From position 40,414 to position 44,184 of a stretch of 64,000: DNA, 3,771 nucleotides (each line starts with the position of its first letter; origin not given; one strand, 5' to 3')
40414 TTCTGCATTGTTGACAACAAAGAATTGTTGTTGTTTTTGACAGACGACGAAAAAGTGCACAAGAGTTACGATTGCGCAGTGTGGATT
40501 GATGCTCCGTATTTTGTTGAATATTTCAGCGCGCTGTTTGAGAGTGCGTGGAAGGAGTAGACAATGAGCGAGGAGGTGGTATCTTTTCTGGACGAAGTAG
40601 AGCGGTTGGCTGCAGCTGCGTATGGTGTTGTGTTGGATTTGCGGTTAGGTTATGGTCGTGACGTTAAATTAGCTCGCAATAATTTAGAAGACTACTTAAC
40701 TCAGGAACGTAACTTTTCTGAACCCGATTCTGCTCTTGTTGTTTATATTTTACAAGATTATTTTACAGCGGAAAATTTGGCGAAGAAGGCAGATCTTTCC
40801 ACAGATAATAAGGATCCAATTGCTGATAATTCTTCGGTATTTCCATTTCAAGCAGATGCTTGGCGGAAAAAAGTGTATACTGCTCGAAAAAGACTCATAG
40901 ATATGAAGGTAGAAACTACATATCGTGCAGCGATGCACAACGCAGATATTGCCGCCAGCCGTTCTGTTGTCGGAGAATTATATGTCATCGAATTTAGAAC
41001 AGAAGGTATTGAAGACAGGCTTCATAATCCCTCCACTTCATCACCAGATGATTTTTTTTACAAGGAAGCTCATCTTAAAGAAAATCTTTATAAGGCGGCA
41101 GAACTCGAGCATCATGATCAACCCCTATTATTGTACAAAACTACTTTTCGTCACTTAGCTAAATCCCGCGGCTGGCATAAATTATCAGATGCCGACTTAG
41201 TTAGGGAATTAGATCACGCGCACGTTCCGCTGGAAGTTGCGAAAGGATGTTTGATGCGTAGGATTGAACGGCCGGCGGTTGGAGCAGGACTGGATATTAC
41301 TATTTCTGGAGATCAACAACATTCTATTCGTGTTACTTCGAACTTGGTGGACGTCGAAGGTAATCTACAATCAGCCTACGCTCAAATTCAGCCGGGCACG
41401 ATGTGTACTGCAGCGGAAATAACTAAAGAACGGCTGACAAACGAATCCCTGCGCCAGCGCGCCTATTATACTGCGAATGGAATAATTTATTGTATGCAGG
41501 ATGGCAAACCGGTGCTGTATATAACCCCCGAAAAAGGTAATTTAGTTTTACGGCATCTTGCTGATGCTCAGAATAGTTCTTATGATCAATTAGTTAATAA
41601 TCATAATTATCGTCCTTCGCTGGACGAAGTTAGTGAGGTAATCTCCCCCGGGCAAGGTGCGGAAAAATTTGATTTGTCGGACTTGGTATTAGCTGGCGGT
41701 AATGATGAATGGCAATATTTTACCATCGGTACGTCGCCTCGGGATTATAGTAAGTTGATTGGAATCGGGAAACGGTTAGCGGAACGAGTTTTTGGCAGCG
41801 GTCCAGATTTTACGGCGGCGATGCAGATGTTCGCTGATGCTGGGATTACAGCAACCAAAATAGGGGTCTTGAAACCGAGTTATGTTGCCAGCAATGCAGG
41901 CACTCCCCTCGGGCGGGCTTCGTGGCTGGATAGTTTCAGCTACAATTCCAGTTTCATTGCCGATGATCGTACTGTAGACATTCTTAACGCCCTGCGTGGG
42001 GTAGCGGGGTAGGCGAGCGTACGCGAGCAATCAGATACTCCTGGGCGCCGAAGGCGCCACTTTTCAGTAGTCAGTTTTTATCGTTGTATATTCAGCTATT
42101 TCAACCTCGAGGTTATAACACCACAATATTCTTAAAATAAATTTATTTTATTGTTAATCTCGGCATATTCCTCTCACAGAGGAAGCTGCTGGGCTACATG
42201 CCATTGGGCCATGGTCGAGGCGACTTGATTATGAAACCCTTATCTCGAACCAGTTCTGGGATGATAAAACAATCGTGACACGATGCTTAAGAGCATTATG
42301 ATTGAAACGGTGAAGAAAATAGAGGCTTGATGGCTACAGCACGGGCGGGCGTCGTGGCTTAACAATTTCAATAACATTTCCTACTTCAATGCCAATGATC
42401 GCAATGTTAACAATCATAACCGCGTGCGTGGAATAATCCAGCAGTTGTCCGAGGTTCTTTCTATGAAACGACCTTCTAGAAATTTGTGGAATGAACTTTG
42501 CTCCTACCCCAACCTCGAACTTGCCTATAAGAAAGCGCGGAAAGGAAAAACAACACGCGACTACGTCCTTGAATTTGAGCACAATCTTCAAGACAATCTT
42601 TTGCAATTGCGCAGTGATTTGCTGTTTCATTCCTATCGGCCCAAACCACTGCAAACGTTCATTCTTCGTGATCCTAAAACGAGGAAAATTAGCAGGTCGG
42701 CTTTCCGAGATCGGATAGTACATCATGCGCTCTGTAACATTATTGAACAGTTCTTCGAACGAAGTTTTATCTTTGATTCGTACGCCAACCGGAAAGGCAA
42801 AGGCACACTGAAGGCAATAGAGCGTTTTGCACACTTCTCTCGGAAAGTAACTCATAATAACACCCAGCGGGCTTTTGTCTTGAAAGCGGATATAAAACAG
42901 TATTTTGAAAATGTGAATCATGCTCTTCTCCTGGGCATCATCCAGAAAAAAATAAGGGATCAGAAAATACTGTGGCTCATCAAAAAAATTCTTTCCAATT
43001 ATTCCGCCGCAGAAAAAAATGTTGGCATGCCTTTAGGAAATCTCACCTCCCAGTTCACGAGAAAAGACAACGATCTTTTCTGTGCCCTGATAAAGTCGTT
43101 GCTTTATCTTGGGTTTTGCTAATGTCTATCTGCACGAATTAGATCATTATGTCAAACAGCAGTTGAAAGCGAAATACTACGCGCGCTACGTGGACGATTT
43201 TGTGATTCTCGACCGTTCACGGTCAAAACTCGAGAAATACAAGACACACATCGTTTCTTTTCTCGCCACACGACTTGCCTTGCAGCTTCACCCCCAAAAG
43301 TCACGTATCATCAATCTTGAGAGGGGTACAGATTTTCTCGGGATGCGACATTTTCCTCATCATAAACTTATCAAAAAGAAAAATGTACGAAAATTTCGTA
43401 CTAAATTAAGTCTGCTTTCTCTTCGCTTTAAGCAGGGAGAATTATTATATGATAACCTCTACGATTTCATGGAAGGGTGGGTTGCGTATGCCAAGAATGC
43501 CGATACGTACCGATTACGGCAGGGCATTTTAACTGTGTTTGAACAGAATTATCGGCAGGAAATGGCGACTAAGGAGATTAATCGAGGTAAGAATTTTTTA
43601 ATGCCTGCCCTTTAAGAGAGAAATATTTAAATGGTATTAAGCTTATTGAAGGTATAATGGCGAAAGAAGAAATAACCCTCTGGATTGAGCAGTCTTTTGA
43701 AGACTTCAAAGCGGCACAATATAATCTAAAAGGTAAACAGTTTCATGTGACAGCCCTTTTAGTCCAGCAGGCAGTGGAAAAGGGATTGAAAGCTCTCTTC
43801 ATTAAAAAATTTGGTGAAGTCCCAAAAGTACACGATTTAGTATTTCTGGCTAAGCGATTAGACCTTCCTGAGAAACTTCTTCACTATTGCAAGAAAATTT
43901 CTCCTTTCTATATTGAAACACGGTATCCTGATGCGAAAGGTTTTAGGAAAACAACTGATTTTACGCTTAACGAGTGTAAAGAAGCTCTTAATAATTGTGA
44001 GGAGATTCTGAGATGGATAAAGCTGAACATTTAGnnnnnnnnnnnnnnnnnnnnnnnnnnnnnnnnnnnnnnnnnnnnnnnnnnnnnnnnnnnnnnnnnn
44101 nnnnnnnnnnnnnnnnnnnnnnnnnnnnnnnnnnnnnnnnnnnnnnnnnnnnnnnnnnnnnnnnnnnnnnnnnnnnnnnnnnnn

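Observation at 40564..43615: Diversity-generating retroelement: target protein with C-terminal VR, AAY-rich TR, and RT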

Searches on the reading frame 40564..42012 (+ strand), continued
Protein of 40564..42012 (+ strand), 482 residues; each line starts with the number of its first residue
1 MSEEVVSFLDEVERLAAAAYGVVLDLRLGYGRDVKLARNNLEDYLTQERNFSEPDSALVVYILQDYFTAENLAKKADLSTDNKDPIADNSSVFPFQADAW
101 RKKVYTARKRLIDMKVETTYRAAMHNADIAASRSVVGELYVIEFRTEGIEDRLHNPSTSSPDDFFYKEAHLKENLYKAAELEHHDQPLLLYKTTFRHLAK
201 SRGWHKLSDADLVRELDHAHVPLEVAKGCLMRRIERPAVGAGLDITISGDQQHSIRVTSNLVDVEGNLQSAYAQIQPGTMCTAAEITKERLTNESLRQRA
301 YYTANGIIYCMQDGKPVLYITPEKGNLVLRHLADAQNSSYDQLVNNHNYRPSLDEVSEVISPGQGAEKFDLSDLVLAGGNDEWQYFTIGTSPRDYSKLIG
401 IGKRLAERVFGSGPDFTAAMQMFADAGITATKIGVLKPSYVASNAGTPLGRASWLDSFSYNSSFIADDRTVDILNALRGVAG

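Call 26: find_encoding_contigs(protein=P0125, flank=5000, max_places=4)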
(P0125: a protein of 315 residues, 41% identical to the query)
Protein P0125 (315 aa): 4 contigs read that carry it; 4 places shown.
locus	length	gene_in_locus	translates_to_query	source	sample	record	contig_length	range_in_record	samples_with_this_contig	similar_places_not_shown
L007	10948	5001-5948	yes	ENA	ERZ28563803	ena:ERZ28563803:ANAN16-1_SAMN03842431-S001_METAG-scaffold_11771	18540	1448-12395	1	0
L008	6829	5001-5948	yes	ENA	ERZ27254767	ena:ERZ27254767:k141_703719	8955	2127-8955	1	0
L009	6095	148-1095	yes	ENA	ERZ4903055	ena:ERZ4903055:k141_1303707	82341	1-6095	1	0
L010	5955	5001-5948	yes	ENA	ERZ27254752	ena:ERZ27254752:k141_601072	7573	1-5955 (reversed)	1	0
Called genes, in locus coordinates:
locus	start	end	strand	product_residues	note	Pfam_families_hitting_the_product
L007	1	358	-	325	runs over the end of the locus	PF03215:Rad17 (weak), PF05496:RuvB_N, PF00004:AAA, PF13173:AAA_14 (weak), PF13177:DNA_pol3_delta2 (weak), PF08542:Rep_fac_C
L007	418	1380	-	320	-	-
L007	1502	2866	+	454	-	PF14397:ATPgrasp_ST (faint), PF14398:ATPgrasp_YheCD (faint)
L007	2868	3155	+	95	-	PF13459:Fer4_15, PF13370:Fer4_13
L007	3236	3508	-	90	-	-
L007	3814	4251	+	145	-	-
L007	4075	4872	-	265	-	PF03372:Exo_endo_phos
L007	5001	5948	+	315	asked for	-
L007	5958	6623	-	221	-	PF01269:Fibrillarin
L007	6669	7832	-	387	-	PF13443:HTH_26 (weak), PF14528:LAGLIDADG_3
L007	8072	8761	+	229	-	PF18765:Polbeta (faint)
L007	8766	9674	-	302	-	PF01798:Nop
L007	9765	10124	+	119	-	-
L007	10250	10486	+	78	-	PF26688:RHH_12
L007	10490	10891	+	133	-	PF10130:PIN_2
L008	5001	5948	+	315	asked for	-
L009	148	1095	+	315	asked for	-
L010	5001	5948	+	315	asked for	-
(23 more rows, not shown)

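Call 81: search_protein_families(library=padloc, proteins=[window:40564-42012:+], max_evalue=0.001)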
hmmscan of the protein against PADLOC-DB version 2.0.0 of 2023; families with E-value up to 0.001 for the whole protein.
window:40564-42012:+ (482 aa): 0 families

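Call 87: list_cluster_members(proteins=[L002:5212-5994:+, L002:9094-9468:+, L002:10225-10560:+, L002:11783-12559:+, L002:522-1244:+, L020:2466-3314:+, L020:1606-2289:+, L020:4930-5838:-, L020:6735-7433:-, L020:5966-6445:+])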
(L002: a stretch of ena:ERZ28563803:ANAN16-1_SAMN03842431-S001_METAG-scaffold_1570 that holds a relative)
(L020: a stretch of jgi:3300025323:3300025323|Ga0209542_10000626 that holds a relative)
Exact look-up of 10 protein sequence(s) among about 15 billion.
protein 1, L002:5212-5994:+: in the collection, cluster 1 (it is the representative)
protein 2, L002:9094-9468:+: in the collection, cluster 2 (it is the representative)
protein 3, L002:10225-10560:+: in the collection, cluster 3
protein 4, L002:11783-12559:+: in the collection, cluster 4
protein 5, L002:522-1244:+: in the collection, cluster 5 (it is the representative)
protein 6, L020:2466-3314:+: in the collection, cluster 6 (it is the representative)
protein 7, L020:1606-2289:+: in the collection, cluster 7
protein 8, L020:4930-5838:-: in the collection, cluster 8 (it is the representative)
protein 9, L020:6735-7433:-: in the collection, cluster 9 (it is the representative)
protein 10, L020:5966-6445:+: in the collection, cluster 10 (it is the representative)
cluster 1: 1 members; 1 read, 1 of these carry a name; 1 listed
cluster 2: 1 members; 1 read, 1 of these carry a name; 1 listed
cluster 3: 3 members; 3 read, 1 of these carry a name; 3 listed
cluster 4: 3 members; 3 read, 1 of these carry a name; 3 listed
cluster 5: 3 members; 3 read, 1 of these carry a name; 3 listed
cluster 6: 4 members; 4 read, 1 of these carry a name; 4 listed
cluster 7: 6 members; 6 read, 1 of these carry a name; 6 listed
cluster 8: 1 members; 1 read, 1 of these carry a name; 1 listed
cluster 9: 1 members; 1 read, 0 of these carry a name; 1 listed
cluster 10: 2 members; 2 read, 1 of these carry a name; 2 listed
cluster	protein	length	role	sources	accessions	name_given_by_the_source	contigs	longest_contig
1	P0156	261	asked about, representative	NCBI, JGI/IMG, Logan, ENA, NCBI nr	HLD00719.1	MAG TPA: helix-turn-helix domain-containing protein [Candidatus Nanoarchaeia archaeon] | helix-turn-helix domain-containing protein [Candidatus Nanoarchaeia archaeon]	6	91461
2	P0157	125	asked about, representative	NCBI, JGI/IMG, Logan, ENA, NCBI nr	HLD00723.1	MAG TPA: HEPN domain-containing protein [Candidatus Nanoarchaeia archaeon] | HEPN domain-containing protein [Candidatus Nanoarchaeia archaeon]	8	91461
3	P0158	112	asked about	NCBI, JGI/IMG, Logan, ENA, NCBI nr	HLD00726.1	MAG TPA: peptidyl-tRNA hydrolase Pth2 [Candidatus Nanoarchaeia archaeon] | peptidyl-tRNA hydrolase Pth2 [Candidatus Nanoarchaeia archaeon]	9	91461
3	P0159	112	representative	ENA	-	-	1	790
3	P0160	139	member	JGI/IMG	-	-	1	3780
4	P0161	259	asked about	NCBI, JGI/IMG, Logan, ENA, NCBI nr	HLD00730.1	MAG TPA: S1 RNA-binding domain-containing protein [Candidatus Nanoarchaeia archaeon] | S1 RNA-binding domain-containing protein [Candidatus Nanoarchaeia archaeon]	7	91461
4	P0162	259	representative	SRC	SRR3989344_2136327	-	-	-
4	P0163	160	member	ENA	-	-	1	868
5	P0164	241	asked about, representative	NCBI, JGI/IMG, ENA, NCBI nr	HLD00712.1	MAG TPA: archaeal proteasome endopeptidase complex subunit alpha [Candidatus Nanoarchaeia ... | archaeal proteasome endopeptidase complex subunit alpha [Candidatus Nanoarchaeia archaeon]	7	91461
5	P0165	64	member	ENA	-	-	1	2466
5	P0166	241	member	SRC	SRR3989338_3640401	-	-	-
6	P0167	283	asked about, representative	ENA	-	-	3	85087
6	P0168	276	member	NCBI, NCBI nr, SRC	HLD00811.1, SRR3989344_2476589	MAG TPA: hypothetical protein VJC39_03640 [Candidatus Nanoarchaeia archaeon] | hypothetical protein [Candidatus Nanoarchaeia archaeon]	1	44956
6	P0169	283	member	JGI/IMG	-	-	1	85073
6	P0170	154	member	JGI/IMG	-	-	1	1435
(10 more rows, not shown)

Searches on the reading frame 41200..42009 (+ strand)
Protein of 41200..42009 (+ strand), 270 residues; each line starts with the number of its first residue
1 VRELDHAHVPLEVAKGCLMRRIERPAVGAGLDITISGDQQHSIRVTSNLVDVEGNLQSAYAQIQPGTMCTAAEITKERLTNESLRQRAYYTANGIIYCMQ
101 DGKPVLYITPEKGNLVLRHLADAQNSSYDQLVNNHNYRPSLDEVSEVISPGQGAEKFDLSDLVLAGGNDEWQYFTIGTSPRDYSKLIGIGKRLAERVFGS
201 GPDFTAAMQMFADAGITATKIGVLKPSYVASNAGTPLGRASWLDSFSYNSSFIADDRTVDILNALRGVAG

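Call 36: predict_structure(alignment_id=A2)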
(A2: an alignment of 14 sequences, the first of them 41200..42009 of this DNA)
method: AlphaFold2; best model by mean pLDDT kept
length: 270 residues; sequences in the alignment: 14
mean_pLDDT: 79.5   pTM: 0.76
mean pLDDT of the five models: 79.5, 75.2, 73.6, 72.5, 71.0
residues with pLDDT >= 90: 146; 70-90: 56; 50-70: 17; < 50: 51
segments of 3 or more residues with pLDDT < 50: 1-32, 39-45, 254-261
pLDDT, mean of each block of 10 residues (from residue 1): 37 35 40 49 59 87 92 94 90 95 96 91 68 81 94 95 92 94 96 96 96 91 94 89 73 44 78
secondary structure, 60 per line:
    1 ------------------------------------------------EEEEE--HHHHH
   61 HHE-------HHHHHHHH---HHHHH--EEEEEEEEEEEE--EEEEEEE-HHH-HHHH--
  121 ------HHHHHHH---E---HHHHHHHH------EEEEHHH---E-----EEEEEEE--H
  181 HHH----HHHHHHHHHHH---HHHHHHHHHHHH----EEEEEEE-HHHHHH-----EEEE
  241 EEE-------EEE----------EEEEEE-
elements in order: E49-53 H56-62 H71-78 H82-86 E89-100 E103-109 H115-118 H127-133 H141-148 E155-158 E171-177 H180-183 H188-198 H202-213 E218-224 H226-231 E237-243 E251-253 E264-269

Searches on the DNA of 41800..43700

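Call 35: search_rna_families(source=window, start=41800, end=43700, threshold=evalue, max_evalue=1)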
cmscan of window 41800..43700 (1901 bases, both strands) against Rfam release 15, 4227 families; matches with E-value up to 1: 2.
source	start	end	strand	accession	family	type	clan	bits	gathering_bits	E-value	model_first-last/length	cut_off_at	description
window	42165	42315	+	RF03106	RT-11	Gene; sRNA;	-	69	143.5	8.5e-14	1-147/147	no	RT-11 RNA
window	42159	42342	+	RF03019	RT-16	Gene; sRNA;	-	32.2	50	0.016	1-158/158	no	RT-16 RNA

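Call 84: search_rna_families(source=window, start=42000, end=42500, threshold=evalue, max_evalue=0.001, show_alignments=1)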
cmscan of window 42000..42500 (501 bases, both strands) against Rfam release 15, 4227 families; matches with E-value up to 0.001: 1.
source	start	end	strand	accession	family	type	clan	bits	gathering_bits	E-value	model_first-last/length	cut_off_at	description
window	42165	42315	+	RF03106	RT-11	Gene; sRNA;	-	69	143.5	2.2e-14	1-147/147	no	RT-11 RNA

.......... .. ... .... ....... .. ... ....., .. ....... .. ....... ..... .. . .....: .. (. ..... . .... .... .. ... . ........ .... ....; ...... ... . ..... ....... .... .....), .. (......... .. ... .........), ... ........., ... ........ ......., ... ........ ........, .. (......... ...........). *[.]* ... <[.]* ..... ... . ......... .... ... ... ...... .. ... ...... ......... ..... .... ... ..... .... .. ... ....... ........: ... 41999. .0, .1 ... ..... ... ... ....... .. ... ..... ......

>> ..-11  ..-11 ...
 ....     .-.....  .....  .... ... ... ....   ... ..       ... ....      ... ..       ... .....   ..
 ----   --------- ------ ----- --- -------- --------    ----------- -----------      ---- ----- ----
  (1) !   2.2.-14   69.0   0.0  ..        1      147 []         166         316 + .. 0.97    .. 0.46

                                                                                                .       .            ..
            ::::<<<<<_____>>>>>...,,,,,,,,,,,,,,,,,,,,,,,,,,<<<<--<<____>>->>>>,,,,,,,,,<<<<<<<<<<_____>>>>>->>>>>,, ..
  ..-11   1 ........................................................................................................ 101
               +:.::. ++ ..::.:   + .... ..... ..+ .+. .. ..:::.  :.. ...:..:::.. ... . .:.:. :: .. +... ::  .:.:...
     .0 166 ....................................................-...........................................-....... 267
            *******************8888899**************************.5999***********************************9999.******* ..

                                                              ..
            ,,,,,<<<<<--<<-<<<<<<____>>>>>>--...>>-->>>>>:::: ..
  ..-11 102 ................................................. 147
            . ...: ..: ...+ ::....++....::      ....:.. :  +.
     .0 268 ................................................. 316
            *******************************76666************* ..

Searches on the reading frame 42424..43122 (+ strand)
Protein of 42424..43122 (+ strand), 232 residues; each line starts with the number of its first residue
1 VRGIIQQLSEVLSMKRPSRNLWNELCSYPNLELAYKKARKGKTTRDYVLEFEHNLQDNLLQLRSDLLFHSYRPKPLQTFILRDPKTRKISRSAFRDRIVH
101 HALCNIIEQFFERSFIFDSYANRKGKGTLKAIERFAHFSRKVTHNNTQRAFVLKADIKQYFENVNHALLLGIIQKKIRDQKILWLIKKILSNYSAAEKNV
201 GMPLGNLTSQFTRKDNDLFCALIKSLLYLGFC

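Call 7: search_protein_families(library=pfam, proteins=[window:42424-43122:+], max_evalue=0.01)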
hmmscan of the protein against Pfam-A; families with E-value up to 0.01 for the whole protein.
window:42424-43122:+ (232 aa): 1 family
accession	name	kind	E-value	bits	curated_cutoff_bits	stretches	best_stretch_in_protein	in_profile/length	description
PF00078.32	RVT_1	-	1.4e-09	38.4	29.6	1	85-208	8-125/205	Reverse transcriptase (RNA-dependent DNA polymerase)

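Call 8: search_protein_families(library=ncbifam, proteins=[window:42424-43122:+], max_evalue=0.01)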
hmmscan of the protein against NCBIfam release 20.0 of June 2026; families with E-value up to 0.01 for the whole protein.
window:42424-43122:+ (232 aa): 5 families
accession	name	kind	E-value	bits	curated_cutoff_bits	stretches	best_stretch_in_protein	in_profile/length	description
TIGR04416.1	group_II_RT_mat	equivalog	9e-26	90.8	300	1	31-204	4-182/353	group II intron reverse transcriptase/maturase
NF041747.1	Drt3a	equivalog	1.8e-05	24.3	200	1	146-206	107-168/412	antiviral reverse transcriptase Drt3a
TIGR04499.1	abortive_AbiA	subfamily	3.1e-05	22.9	250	1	134-190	130-192/615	AbiA family abortive infection protein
NF041746.1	Drt2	equivalog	0.00036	19.8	390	1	82-181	58-158/416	antiviral reverse transcriptase Drt2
NF038233.2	retron_St85_RT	exception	0.0062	15.8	235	1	147-209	86-145/289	retron St85 family RNA-directed DNA polymerase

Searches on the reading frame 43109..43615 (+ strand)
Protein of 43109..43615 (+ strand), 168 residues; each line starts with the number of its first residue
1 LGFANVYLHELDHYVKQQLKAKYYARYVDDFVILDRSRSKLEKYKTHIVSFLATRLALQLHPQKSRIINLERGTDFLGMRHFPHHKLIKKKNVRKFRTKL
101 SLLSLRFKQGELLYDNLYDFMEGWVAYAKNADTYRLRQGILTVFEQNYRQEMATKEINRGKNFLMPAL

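Call 7: search_protein_families(library=pfam, proteins=[window:43109-43615:+], max_evalue=0.01)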
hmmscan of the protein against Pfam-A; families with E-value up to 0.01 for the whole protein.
window:43109-43615:+ (168 aa): 1 family
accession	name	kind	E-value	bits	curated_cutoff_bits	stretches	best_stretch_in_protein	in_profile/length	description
PF00078.32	RVT_1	-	4.3e-09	36.8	29.6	1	5-80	131-204/205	Reverse transcriptase (RNA-dependent DNA polymerase)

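Call 8: search_protein_families(library=ncbifam, proteins=[window:43109-43615:+], max_evalue=0.01)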
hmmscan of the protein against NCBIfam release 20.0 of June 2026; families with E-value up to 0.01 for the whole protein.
window:43109-43615:+ (168 aa): 5 families
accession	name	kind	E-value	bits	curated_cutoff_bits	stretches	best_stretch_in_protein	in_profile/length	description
TIGR04416.1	group_II_RT_mat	equivalog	6.1e-20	71.6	300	1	3-150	190-347/353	group II intron reverse transcriptase/maturase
NF041747.1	Drt3a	equivalog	1e-11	44.8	200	1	4-89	175-244/412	antiviral reverse transcriptase Drt3a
NF038233.2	retron_St85_RT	exception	4.6e-07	29.4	235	1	4-134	149-279/289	retron St85 family RNA-directed DNA polymerase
NF041750.1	Drt5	equivalog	0.00064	18.8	550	1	16-69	200-252/484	antiviral reverse transcriptase Drt5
NF041749.1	Drt4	equivalog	0.0015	17.6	450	1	15-74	213-273/489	antiviral reverse transcriptase Drt4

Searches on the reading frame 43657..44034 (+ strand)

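Call 7: search_protein_families(library=pfam, proteins=[window:43657-44034:+], max_evalue=0.01)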
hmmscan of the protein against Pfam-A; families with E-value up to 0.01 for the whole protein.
window:43657-44034:+ (125 aa): 1 family
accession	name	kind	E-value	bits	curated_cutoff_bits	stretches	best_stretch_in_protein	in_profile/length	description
PF05168.19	HEPN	-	1.7e-27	96.3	22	1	8-122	3-115/117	HEPN domain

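Call 81: search_protein_families(library=padloc, proteins=[window:43657-44034:+], max_evalue=0.001)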
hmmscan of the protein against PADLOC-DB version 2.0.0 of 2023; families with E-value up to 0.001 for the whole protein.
window:43657-44034:+ (125 aa): 0 families
